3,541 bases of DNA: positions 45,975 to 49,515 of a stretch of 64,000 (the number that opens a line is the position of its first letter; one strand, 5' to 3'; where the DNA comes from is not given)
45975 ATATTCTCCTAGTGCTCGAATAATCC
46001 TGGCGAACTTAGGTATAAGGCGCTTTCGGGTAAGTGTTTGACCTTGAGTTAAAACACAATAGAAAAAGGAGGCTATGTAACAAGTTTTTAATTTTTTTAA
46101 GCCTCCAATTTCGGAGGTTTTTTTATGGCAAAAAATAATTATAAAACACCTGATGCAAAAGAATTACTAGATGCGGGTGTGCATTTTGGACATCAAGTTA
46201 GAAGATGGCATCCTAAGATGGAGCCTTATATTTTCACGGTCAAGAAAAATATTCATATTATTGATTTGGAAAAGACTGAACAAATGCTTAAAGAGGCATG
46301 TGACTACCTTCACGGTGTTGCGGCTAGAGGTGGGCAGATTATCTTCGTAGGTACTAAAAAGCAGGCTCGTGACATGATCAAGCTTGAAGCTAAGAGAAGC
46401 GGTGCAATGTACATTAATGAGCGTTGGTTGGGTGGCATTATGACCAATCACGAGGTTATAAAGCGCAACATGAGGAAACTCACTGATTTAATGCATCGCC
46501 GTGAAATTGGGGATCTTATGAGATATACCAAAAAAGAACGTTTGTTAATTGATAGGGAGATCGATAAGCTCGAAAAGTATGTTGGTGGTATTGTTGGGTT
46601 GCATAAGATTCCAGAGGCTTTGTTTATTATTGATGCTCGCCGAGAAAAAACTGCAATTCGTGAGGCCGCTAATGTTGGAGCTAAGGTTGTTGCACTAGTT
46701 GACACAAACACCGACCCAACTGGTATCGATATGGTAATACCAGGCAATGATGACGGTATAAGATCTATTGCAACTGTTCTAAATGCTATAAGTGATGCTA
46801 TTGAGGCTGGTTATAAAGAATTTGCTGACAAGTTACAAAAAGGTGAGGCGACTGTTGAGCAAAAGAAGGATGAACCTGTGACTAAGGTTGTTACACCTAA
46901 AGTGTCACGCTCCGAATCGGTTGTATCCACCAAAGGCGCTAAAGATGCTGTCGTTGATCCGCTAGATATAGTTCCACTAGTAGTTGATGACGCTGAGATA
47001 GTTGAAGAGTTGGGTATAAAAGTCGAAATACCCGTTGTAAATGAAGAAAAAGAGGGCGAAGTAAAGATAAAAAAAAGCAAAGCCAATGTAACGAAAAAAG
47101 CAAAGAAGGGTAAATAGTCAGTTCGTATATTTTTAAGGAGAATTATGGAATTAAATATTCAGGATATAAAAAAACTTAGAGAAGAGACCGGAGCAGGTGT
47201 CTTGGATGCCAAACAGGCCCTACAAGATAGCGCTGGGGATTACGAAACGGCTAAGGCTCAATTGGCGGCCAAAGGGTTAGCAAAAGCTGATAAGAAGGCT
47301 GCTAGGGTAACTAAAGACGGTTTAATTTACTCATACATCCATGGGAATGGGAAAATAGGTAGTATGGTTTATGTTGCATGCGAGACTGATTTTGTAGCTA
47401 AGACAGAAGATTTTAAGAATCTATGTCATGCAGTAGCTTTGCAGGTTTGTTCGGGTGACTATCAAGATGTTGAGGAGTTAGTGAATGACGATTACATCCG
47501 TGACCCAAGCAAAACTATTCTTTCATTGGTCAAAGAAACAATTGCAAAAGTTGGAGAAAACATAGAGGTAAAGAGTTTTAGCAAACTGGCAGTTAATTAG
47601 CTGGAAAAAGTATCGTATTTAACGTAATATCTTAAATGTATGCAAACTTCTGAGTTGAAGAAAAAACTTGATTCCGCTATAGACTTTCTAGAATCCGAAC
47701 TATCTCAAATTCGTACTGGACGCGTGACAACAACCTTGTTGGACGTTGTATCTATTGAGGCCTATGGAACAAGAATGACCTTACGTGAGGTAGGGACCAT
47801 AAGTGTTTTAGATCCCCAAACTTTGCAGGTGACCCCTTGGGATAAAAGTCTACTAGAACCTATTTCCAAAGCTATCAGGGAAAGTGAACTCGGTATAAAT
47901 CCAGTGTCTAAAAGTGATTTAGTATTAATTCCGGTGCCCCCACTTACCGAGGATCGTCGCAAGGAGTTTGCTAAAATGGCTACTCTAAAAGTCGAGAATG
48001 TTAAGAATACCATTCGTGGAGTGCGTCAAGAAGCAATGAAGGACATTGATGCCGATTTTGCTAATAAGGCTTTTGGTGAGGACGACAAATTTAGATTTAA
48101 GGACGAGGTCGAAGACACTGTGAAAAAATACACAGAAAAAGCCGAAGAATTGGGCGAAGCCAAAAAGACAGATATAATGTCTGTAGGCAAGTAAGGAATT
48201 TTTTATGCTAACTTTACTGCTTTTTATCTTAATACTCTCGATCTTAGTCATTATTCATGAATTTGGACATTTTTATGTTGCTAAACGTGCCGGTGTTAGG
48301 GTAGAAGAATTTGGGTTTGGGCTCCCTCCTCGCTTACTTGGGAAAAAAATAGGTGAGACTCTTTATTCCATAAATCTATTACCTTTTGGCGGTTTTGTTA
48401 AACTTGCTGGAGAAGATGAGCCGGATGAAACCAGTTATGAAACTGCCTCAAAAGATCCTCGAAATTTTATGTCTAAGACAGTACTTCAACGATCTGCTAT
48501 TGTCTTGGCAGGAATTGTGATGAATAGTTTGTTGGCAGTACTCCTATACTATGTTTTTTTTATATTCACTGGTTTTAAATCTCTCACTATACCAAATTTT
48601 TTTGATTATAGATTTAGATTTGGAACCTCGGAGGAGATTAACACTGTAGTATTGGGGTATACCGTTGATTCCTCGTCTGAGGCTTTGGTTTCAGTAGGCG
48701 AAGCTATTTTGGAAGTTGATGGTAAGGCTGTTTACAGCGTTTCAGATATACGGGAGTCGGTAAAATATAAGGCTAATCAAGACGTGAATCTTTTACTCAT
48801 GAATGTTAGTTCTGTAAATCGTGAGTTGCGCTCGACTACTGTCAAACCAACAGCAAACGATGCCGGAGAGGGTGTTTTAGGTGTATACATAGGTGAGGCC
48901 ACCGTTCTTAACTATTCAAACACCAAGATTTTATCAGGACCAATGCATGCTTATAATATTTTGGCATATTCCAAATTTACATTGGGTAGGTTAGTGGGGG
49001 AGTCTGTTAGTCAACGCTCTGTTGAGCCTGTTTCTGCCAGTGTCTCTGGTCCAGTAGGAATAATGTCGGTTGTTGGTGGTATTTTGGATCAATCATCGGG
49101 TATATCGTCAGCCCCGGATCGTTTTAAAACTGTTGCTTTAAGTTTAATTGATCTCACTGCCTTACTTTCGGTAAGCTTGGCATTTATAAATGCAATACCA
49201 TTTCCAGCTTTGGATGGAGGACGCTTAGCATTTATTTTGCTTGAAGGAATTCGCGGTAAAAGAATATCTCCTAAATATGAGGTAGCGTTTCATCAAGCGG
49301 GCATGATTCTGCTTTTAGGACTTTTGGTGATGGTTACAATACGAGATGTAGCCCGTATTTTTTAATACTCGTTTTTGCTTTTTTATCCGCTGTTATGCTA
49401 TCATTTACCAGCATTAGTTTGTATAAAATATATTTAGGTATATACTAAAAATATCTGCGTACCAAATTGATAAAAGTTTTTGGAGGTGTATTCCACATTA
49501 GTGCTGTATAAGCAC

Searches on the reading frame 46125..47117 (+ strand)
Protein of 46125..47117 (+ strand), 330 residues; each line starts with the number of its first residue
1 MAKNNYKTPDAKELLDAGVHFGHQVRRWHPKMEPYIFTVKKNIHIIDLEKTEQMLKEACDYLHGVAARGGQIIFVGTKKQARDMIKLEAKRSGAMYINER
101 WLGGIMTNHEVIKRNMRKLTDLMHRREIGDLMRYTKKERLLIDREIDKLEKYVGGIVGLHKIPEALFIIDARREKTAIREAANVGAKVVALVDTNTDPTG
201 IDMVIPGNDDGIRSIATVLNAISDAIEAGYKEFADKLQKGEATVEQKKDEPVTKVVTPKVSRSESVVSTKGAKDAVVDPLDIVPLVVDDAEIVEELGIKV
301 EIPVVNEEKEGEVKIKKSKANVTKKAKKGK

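Call 80: search_protein_families(library=pfam, proteins=[window:46125-47117:+], max_evalue=0.001)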
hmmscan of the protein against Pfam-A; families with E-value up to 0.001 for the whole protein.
window:46125-47117:+ (330 aa): 1 family
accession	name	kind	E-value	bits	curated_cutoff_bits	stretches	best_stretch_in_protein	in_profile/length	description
PF00318.25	Ribosomal_S2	-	3e-83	278.8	26.1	1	14-229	1-216/216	Ribosomal protein S2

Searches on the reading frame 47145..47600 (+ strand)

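Call 80: search_protein_families(library=pfam, proteins=[window:47145-47600:+], max_evalue=0.001)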
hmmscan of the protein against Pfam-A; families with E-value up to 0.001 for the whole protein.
window:47145-47600:+ (151 aa): 1 family
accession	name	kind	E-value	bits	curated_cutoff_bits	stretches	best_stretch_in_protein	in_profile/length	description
PF00889.24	EF_TS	-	2.6e-18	66.8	27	1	73-149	2-76/204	Elongation factor TS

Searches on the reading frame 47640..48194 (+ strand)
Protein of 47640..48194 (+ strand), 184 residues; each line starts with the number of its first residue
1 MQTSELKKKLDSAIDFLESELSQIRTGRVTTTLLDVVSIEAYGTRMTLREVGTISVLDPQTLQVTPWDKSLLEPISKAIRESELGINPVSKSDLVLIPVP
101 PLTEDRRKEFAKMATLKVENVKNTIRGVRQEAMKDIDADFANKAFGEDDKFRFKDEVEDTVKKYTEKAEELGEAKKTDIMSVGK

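Call 80: search_protein_families(library=pfam, proteins=[window:47640-48194:+], max_evalue=0.001)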
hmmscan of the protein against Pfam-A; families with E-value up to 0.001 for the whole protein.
window:47640-48194:+ (184 aa): 1 family
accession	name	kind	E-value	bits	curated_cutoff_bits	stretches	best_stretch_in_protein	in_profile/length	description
PF01765.24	RRF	-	5e-50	170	29.7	1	17-180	1-164/164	Ribosome recycling factor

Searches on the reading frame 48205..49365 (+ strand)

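Call 80: search_protein_families(library=pfam, proteins=[window:48205-49365:+], max_evalue=0.001)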
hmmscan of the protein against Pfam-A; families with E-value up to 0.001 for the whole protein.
window:48205-49365:+ (386 aa): 2 families
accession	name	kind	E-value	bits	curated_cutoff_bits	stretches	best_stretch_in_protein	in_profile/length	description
PF02163.28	Peptidase_M50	-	3.1e-51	174.3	27.2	1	7-372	2-220/221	Peptidase family M50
PF04495.20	GRASP55_65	-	0.00098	19.9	27.7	0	161-231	61-129/138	GRASP55/65 PDZ-like domain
